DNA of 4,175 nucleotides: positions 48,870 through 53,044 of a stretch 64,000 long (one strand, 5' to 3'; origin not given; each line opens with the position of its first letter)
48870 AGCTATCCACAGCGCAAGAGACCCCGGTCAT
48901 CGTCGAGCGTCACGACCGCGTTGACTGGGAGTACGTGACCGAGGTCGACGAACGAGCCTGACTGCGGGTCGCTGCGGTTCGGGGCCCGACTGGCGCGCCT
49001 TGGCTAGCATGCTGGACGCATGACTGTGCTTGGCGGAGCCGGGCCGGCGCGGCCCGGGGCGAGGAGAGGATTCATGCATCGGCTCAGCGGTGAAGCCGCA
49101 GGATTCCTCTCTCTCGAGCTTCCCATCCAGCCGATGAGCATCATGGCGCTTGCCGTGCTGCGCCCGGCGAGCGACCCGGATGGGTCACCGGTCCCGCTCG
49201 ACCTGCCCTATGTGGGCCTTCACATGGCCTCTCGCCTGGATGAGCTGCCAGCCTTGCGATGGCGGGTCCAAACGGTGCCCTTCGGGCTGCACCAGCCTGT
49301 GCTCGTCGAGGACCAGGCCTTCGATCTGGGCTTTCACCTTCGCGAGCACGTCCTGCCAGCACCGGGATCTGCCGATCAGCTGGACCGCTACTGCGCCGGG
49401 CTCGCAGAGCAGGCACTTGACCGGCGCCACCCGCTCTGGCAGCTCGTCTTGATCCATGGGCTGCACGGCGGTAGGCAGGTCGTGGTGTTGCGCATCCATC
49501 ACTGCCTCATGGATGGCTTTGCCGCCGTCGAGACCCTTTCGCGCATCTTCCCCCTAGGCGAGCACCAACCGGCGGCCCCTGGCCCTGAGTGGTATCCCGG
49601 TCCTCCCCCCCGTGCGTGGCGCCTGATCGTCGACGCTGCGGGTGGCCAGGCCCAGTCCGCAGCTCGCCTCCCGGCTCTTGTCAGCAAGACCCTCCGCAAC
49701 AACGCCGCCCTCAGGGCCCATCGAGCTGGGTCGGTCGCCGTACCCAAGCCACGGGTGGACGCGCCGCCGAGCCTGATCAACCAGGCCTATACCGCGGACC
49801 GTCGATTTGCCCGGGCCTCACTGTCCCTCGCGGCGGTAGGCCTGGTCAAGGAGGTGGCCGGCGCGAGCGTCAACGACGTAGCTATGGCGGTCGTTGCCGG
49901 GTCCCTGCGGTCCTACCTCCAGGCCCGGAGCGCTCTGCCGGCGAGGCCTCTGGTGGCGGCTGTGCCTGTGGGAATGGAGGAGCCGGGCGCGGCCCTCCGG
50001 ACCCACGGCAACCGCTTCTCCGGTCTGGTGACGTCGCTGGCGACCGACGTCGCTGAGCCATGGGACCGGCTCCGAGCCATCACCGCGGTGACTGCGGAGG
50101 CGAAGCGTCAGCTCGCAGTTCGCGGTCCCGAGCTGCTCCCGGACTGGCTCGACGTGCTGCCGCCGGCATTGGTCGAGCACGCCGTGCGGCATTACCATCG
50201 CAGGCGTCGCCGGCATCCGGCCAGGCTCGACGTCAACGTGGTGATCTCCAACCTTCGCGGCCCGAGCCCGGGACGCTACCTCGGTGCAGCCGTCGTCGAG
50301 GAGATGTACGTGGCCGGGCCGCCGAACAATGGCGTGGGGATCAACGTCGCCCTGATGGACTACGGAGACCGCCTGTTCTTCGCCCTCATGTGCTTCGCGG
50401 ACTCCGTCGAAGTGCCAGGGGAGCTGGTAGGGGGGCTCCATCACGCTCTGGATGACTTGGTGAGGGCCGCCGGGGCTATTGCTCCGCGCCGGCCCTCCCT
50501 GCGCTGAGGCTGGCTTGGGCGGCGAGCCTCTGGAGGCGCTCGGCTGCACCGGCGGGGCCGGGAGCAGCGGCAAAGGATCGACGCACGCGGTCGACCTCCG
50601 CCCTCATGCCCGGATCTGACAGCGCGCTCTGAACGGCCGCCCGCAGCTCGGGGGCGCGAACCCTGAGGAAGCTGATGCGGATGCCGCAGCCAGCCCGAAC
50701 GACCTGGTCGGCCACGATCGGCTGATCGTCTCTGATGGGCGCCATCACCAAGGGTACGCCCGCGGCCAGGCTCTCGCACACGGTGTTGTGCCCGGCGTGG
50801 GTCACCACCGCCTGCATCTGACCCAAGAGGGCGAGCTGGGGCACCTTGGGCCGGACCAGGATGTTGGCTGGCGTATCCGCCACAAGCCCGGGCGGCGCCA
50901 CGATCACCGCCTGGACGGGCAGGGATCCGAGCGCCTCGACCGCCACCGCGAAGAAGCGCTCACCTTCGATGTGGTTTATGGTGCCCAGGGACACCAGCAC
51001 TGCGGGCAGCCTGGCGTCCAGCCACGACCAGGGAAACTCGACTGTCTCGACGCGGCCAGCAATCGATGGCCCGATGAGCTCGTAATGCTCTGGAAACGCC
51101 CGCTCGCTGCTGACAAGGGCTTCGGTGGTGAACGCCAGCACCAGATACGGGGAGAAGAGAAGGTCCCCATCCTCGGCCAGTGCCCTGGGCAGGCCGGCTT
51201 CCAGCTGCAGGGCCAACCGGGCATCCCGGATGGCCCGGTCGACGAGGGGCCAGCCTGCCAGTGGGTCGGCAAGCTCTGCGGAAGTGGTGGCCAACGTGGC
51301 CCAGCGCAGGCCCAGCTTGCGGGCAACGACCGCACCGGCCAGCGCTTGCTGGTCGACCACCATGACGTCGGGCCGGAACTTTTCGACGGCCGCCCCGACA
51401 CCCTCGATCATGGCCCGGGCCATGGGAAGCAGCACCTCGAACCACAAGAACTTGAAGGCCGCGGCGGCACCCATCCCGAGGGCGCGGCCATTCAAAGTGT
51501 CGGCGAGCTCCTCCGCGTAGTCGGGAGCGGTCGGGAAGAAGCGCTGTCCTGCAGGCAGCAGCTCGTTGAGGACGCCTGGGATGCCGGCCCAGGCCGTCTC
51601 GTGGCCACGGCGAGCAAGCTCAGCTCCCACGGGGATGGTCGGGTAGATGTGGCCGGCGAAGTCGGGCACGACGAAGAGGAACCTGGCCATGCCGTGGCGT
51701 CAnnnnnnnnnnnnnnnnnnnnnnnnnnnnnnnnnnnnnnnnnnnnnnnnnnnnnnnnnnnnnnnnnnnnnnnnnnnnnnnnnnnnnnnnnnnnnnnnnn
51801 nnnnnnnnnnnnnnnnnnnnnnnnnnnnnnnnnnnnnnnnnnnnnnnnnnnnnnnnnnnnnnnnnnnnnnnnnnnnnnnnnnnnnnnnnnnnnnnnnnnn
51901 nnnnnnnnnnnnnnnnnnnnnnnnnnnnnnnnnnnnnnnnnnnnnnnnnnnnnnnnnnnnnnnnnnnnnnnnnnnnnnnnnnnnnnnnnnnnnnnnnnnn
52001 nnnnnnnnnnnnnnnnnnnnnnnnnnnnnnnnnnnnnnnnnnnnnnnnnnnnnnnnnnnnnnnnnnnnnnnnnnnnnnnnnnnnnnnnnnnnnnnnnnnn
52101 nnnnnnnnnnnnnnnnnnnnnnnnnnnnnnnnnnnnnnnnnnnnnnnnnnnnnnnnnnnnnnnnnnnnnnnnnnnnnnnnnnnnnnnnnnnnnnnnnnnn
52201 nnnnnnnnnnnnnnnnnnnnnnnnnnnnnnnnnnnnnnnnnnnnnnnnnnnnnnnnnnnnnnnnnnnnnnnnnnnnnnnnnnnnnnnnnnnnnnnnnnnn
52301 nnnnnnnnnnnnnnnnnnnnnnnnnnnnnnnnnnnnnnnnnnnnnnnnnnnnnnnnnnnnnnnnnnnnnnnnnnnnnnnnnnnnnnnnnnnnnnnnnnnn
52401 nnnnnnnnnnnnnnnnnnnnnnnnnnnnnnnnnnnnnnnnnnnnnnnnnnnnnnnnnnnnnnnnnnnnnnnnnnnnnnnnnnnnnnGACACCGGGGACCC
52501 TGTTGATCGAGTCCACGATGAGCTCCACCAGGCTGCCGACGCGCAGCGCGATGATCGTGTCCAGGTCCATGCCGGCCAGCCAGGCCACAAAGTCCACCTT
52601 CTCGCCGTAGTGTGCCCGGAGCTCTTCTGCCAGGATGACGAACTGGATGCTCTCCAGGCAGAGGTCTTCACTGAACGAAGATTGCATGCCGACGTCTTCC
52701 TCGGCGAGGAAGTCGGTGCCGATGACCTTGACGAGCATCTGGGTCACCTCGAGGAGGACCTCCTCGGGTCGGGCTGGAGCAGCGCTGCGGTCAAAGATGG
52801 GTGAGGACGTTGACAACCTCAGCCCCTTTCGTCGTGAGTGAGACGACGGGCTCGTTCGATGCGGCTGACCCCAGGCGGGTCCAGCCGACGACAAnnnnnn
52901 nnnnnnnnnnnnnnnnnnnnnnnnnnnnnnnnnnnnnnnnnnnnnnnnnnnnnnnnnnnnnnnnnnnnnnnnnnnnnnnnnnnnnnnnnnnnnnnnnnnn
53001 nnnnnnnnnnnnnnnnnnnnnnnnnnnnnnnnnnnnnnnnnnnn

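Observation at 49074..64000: Compact Pfa/PKS-like lipid assembly line with built-in ER and PPTase plus ACP, hydrolase, GT1 and WS/DGAT: candidate pathway for an uncharacterised glycolipid or wax-type lipid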

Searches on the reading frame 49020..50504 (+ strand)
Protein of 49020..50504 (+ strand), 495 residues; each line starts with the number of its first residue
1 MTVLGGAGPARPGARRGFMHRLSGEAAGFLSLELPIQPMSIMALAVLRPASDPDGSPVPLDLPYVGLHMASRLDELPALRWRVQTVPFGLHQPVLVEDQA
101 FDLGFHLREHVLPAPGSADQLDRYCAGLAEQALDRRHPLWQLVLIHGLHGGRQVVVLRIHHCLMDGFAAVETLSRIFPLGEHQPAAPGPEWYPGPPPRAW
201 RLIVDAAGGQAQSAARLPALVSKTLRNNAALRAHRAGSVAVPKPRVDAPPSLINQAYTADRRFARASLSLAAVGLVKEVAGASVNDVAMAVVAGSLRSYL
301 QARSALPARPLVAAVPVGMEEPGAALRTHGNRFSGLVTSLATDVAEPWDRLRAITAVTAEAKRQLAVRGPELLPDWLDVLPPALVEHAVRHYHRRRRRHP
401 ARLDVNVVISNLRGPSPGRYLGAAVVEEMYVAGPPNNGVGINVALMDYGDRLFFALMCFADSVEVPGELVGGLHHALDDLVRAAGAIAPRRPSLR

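Call 3: search_protein_families(library=pfam, proteins=[window:49020-50504:+], max_evalue=0.01)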
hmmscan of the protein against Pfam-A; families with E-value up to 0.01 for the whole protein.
window:49020-50504:+ (495 aa): 2 families
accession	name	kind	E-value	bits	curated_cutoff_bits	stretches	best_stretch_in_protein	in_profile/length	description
PF03007.21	WS_DGAT_cat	-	1.1e-52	179.9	23.6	1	23-288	2-263/263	Wax ester synthase/diacylglycerol acyltransferase catalytic domain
PF06974.18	WS_DGAT_C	-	5e-20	72.5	20.7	1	330-480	2-144/145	WS/DGAT C-terminal domain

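Call 31: search_protein_families(library=ncbifam, proteins=[window:49020-50504:+], max_evalue=0.001)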
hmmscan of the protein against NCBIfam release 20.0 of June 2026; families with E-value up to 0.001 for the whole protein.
window:49020-50504:+ (495 aa): 1 family
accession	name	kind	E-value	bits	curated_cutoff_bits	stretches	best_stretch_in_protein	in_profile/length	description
TIGR02946.1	acyl_WS_DGAT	subfamily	1.1e-102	344.4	309.95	1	26-484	5-453/453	wax ester/triacylglycerol synthase family O-acyltransferase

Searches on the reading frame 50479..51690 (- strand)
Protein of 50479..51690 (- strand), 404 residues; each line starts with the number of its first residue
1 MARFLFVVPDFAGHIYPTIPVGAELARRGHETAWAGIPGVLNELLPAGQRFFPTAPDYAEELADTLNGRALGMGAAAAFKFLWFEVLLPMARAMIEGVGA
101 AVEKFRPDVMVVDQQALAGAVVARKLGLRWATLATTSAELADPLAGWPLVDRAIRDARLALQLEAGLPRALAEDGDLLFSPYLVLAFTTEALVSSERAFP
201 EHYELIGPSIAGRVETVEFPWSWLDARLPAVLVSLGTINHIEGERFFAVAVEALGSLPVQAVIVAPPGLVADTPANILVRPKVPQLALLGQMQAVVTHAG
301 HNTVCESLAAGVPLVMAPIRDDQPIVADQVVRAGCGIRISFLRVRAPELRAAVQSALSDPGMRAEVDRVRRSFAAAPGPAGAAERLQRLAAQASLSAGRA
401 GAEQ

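Call 3: search_protein_families(library=pfam, proteins=[window:50479-51690:-], max_evalue=0.01)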
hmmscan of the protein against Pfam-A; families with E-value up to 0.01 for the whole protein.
window:50479-51690:- (404 aa): 4 families
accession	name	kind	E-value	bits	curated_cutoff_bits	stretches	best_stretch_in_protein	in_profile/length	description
PF00201.24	UDPGT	-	3.6e-15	56.2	19.5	1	231-365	278-414/499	UDP-glucoronosyl and UDP-glucosyl transferase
PF06722.18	EryCIII-like_C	-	6.5e-15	55.8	31.7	1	269-388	25-144/145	Erythromycin biosynthesis protein CIII-like, C-terminal domain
PF04101.22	Glyco_tran_28_C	-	1e-06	29.3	22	1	291-360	71-144/166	Glycosyltransferase family 28 C-terminal domain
PF21036.3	EryCIII-like_N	-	0.00086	19.5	27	1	71-136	72-128/216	Erythromycin biosynthesis protein CIII-like, N-terminal domain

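Call 31: search_protein_families(library=ncbifam, proteins=[window:50479-51690:-], max_evalue=0.001)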
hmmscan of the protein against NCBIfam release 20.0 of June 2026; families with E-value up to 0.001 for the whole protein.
window:50479-51690:- (404 aa): 7 families
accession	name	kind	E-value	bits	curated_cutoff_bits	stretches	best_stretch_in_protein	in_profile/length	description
TIGR01426.2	MGT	subfamily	7.6e-50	170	260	1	11-391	5-392/393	macrolide family glycosyltransferase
TIGR04516.1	glycosyl_450act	subfamily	9.7e-22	77.6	440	1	223-392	241-416/418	activator-dependent family glycosyltransferase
NF033129.1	macro_glyco_Mgt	subfamily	4.7e-20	71.9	700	1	12-384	12-386/393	macrolide-inactivating glycosyltransferase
NF000362.1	self_GT_OleI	exception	4.7e-18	65.6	700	1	201-393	230-423/424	OleI family self-immunity macrolide glycosyltransferase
NF000354.1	glycotrans_Rgt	equivalog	2.1e-07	30.4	800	1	223-373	235-386/411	rifamycin-inactivating glycosyltransferase Rgt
TIGR00661.1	MJ1255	subfamily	4.5e-05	22.9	195.9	1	288-345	244-303/321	MJ1255/VC2487 family glycosyltransferase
TIGR01133.1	murG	equivalog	0.00018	20.6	250.25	1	292-371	256-338/353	undecaprenyldiphospho-muramoylpentapeptide beta-N-acetylglucosaminyltransferase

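Call 42: search_solved_structures(query=window:50479-51690:-, max_evalue=0.00001)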
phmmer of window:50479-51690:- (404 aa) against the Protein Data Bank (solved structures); distinct sequences matched with E-value up to 0.00001: 38.
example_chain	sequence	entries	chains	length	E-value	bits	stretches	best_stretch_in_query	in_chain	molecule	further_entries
6j31_A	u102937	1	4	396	1.2e-27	100.2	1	9-388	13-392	kcn28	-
6j32_A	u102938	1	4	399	1.2e-27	100.2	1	9-388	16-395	Kcn28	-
7vm0_A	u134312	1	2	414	3.9e-26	95.2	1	5-399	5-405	Glycosyl transferase family 1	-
8h5d_A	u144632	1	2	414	8.2e-26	94.1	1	5-399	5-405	Glycosyltransferase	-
6kqx_A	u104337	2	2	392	2.4e-24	89.3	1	12-388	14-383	Uncharacterized UDP-glucosyltransferase YjiC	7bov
7vlb_A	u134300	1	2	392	3.1e-24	89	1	10-388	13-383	UDP-glycosyltransferase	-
6kqw_A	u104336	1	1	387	3.6e-24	88.7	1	12-386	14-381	Uncharacterized UDP-glucosyltransferase YjiC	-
10zg_A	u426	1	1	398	5.6e-21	78.2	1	183-389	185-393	Glycosyl transferase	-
3ia7_A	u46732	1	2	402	8.3e-21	77.7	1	184-388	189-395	CalG4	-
3iaa_A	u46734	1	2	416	1.5e-19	73.5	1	2-393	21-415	CalG2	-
3rsc_A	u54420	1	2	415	2e-19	73.1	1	2-392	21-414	CalG2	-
2iya_A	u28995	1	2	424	3e-19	72.5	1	200-393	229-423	OLEANDOMYCIN GLYCOSYLTRANSFERASE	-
5du2_A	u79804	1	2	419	7.1e-15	58.1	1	12-390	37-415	EspG2 glycosyltransferase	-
3otg_A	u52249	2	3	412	2.3e-13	53.2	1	3-390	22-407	CalG1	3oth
7xx4_A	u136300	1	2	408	3.8e-13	52.4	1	12-387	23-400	Oleandomycin glycosyltransferase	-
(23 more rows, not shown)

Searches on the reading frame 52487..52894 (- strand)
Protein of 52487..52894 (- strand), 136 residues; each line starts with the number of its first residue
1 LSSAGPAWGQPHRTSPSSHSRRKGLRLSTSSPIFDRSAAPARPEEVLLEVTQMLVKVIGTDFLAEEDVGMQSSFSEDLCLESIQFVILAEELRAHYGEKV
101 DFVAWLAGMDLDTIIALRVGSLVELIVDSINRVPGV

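Call 3: search_protein_families(library=pfam, proteins=[window:52487-52894:-], max_evalue=0.01)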
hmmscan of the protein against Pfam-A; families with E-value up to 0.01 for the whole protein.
window:52487-52894:- (136 aa): 1 family
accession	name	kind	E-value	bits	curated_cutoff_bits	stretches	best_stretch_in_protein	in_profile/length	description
PF00550.31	PP-binding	-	0.002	18.7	20.8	1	50-103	3-52/67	Phosphopantetheine attachment site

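Call 31: search_protein_families(library=ncbifam, proteins=[window:52487-52816:-], max_evalue=0.001)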
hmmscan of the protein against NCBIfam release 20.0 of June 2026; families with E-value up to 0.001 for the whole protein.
window:52487-52816:- (110 aa): 0 families
